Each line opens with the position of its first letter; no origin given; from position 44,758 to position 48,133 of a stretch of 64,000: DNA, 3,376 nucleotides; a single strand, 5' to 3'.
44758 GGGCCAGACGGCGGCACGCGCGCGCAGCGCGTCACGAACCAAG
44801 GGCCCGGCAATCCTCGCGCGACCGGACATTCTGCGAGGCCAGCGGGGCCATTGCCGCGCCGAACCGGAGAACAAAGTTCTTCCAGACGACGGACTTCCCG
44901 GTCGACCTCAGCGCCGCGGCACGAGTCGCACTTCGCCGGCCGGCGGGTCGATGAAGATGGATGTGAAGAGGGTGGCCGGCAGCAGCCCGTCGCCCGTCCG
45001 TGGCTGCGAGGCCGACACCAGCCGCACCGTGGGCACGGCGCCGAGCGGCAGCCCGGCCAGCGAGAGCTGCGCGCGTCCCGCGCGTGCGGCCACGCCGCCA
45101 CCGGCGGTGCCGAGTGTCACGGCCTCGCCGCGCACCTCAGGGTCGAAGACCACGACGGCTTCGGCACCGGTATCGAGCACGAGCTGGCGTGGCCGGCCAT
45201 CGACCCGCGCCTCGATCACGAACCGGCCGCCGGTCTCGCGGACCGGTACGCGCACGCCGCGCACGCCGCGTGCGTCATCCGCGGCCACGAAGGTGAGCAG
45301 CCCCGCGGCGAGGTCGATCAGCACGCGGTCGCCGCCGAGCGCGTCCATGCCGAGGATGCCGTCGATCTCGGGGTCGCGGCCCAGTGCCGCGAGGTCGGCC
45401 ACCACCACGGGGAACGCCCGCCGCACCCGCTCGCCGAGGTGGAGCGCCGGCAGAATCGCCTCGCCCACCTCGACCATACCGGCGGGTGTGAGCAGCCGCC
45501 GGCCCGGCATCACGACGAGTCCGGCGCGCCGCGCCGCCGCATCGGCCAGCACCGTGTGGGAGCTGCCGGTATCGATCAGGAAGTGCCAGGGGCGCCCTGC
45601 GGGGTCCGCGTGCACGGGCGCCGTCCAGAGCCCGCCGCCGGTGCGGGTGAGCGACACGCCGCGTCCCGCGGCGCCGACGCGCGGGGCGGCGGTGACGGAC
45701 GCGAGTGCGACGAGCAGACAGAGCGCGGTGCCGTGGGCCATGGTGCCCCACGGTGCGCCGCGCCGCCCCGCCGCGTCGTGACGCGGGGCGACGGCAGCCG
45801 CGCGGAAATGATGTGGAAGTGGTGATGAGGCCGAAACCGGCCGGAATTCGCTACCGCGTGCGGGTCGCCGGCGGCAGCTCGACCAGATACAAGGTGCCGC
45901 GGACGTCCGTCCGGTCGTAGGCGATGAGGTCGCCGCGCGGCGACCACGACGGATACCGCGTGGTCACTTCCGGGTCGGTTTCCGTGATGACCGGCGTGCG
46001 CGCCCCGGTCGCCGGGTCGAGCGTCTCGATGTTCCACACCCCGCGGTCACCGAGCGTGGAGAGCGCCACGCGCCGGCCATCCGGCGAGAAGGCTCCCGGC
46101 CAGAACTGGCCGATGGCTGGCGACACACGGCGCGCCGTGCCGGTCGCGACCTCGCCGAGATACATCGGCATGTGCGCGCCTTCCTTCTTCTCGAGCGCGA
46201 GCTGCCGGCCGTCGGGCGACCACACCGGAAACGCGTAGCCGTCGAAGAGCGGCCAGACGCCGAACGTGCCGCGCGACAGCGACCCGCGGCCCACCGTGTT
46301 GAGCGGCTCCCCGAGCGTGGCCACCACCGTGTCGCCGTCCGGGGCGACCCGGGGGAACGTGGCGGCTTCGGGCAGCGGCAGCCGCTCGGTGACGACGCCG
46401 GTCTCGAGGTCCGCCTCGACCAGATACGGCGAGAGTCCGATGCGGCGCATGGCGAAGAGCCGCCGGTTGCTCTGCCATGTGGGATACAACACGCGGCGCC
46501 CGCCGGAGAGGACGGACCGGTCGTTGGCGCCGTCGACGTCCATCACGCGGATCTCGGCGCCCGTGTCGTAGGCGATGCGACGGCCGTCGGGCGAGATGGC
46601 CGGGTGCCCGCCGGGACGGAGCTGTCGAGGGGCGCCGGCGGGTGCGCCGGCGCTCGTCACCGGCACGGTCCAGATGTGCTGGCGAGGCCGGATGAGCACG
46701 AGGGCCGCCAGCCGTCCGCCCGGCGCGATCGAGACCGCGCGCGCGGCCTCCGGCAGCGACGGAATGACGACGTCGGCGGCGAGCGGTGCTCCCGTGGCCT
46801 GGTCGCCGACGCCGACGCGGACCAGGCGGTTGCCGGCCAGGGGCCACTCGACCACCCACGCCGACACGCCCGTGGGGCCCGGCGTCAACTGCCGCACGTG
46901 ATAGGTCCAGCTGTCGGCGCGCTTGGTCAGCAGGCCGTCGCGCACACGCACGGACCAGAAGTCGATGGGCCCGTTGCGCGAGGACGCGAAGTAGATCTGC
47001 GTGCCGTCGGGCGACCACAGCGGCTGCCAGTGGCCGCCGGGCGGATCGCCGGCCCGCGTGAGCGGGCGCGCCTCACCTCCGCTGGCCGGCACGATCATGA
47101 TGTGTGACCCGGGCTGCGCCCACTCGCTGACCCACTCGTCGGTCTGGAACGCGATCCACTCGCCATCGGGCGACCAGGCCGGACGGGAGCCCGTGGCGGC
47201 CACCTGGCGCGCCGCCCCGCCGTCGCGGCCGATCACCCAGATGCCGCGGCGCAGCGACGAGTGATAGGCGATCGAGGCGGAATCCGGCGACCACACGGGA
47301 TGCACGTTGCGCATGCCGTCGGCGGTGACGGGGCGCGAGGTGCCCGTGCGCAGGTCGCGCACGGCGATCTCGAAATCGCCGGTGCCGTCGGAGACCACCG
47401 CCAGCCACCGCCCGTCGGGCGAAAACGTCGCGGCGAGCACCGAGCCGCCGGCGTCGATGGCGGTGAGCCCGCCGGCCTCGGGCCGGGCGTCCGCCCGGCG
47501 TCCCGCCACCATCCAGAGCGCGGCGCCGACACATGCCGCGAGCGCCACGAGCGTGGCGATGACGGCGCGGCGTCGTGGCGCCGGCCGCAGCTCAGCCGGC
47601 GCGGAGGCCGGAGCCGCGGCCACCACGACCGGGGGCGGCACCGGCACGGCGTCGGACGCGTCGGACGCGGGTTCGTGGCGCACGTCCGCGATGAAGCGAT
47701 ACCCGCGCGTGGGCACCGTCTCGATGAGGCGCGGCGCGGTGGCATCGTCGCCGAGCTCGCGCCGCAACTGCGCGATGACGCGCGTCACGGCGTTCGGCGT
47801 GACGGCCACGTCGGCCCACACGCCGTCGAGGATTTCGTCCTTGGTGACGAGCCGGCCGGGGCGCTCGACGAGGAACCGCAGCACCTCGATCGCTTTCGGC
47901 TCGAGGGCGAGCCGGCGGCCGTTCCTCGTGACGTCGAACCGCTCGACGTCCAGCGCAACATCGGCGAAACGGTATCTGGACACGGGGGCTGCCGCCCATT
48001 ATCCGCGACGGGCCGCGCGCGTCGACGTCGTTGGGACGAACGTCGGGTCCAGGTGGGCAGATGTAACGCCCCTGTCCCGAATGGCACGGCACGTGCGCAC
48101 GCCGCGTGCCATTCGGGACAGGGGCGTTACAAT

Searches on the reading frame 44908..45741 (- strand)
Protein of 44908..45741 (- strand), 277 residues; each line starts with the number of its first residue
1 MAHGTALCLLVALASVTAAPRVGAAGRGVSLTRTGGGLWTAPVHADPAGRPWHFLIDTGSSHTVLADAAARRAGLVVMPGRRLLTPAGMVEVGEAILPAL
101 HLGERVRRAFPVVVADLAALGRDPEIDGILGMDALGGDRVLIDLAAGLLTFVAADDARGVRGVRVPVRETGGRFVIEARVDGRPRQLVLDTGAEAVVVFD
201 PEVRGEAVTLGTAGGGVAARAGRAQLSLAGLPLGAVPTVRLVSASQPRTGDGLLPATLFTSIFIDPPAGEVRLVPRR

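Call 7: search_protein_families(library=pfam, proteins=[window:44908-45741:-], max_evalue=0.001)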
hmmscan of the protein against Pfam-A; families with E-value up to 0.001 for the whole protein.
window:44908-45741:- (277 aa): 3 families
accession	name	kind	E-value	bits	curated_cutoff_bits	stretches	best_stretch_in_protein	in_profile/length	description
PF13650.11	Asp_protease_2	-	1.1e-19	71.3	24.3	1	48-133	6-89/90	Aspartyl protease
PF13975.11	gag-asp_proteas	-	3.9e-15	56.7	28.2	1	49-136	7-91/92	gag-polyprotein putative aspartyl protease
PF00077.25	RVP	-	0.00072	20.3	20.7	0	175-199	6-30/101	Retroviral aspartyl protease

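Call 53: search_protein_families(library=ncbifam, proteins=[window:44908-45741:-], max_evalue=0.00001)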
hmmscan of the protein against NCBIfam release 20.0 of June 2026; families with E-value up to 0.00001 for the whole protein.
window:44908-45741:- (277 aa): 1 family
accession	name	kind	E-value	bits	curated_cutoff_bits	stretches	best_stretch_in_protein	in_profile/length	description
TIGR02281.1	clan_AA_DTGA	subfamily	2.1e-12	47.3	57.95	0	29-120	2-94/121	TIGR02281 family clan AA aspartic protease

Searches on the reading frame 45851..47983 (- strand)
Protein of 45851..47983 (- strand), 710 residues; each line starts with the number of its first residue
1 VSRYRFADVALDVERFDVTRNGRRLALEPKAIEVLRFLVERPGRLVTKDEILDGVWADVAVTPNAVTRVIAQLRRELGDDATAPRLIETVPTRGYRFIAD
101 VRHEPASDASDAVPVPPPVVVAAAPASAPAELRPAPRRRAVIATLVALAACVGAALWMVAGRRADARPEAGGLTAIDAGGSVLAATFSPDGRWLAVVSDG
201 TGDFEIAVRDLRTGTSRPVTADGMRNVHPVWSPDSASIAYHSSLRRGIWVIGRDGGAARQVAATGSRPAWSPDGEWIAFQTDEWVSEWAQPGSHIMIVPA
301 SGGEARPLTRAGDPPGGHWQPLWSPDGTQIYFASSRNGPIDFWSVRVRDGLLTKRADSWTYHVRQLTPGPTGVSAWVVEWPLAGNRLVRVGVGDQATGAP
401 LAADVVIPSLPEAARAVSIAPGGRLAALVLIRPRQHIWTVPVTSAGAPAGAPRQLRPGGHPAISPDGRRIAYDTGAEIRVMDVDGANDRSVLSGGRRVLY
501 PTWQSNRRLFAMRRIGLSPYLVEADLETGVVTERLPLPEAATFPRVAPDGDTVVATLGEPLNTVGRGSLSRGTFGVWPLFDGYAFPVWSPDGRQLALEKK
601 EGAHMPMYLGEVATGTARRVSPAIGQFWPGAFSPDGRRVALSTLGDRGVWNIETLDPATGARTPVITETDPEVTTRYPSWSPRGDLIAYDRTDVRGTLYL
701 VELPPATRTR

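Call 7: search_protein_families(library=pfam, proteins=[window:45851-47983:-], max_evalue=0.001)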
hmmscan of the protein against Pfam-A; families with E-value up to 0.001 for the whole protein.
window:45851-47983:- (710 aa): 5 families
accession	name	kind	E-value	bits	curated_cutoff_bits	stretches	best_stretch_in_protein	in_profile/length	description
PF07676.18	PD40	-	1.3e-26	92.4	20.9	2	321-338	14-32/38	WD40-like Beta Propeller Repeat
PF00486.34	Trans_reg_C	-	2.7e-18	66.3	26.2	1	22-97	1-77/77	Transcriptional regulatory protein, C terminal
PF25174.1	Beta-prop_THOC3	-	1.8e-07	30.9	305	0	180-240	214-271/272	THOC3 beta-propeller domain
PF00930.27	DPPIV_N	-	3.2e-06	26.5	22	0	207-265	26-82/354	Dipeptidyl peptidase IV (DPP IV) N-terminal region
PF00400.38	WD40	-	8.8e-05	23.3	27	0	180-201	12-34/39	WD domain, G-beta repeat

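Call 53: search_protein_families(library=ncbifam, proteins=[window:45851-47983:-], max_evalue=0.00001)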
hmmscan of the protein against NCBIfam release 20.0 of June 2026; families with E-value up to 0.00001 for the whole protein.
window:45851-47983:- (710 aa): 26 families (the best 25 are shown)
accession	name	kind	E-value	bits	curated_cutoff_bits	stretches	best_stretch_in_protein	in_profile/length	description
TIGR02800.1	propeller_TolB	equivalog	8.9e-45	153.4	343.15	3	178-346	233-396/418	Tol-Pal system beta propeller repeat protein TolB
NF007540.1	PRK10153.1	equivalog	1.1e-20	73.9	400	1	8-111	10-114/516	lysine decarboxylation/transport transcriptional activator CadC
NF002183.0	PRK01029.1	equivalog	9.6e-17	61.1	405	0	185-251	286-356/429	Tol-Pal system protein TolB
NF033523.0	lasso_peptidase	equivalog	6.3e-15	55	400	0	269-350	25-122/638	Atxe2 family lasso peptide isopeptidase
NF009037.0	PRK12370.1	equivalog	3e-14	52.3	589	1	3-101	13-109/553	HilA/EilA family virulence transcriptional regulator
TIGR02154.1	PhoB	equivalog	3.7e-10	39.5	296.2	1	6-97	134-225/226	phosphate regulon transcriptional regulator PhoB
NF045914.1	RespRegNblR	equivalog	5.1e-10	39.3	300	1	3-95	131-223/228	response regulator transcription factor NblR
NF033117.2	vanR_ACDEGLN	exception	9.9e-10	38.4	350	1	6-96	133-224/226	VanR-ABDEGLN family response regulator transcription factor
NF040689.1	MtrAB_MtrA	equivalog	1.8e-09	37.3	300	1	5-96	125-217/219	MtrAB system response regulator MtrA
NF005568.0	PRK07239.1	equivalog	2.4e-09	36.6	273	1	7-103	286-377/381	uroporphyrinogen-III synthase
NF033118.1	vanR-O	exception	3.5e-09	36.4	505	1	7-99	133-222/233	vancomycin resistance response regulator transcription factor VanR-O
NF045944.1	ResRegRpaBCyano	equivalog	4.3e-09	36.1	330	1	7-97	134-227/229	response regulator transcription factor RpaB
NF007820.0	PRK10529.1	equivalog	7.7e-09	35.3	325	1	5-98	130-224/225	two-component system response regulator KdpE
NF041734.1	resp_reg_RppA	equivalog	2.3e-08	33.7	250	1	20-97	150-227/229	two-component system response regulator RppA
NF008870.1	PRK11906.1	equivalog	7.8e-08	31.7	800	1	19-101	24-105/458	HilA family transcriptional regulator YgeH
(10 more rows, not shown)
